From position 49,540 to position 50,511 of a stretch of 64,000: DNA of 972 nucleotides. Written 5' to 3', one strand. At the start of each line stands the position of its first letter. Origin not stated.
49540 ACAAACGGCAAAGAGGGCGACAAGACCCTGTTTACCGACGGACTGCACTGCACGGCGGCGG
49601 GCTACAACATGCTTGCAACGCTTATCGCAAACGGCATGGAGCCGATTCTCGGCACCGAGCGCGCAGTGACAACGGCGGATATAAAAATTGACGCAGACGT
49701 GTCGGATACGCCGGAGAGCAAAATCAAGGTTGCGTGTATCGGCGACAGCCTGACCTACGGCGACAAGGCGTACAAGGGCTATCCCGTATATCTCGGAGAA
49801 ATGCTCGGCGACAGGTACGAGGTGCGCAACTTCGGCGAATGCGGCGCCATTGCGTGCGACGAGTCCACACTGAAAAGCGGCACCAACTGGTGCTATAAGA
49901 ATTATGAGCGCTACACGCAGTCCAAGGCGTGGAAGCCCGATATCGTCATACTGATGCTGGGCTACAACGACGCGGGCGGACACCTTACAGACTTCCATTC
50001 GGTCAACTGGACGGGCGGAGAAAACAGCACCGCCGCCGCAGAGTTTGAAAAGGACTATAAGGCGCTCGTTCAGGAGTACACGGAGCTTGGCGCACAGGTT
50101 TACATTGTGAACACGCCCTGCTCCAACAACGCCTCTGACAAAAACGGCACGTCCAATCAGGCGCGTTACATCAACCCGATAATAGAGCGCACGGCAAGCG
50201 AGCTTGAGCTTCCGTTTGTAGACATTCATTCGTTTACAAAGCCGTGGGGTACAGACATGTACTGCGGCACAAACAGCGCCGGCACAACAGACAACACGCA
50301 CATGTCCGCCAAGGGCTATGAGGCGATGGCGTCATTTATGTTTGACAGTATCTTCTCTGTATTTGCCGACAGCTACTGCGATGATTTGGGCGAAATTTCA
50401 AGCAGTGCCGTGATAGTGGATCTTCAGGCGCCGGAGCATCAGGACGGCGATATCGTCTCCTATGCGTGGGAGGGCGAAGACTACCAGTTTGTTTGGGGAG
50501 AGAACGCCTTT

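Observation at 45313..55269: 3,318-aa secreted mosaic protein combining three SGNH esterase domains with four beta-helix-like modules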

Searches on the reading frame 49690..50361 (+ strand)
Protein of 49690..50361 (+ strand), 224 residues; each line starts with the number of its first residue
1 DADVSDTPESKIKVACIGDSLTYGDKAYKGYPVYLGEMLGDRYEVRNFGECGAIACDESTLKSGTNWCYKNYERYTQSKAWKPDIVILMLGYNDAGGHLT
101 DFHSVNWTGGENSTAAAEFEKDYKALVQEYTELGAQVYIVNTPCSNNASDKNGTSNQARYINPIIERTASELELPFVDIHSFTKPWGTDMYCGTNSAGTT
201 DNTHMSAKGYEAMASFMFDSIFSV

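Call 72: search_protein_families(library=ncbifam, proteins=[window:49690-50361:+], max_evalue=0.01)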
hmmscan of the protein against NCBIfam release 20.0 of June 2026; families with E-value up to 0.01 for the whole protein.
window:49690-50361:+ (224 aa): 1 family
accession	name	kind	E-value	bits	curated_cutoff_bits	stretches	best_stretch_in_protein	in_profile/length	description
NF042968.1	AcxylEst_AxeA1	equivalog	1.8e-19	69.4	700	1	9-215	272-457/459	acetylxylan esterase AxeA1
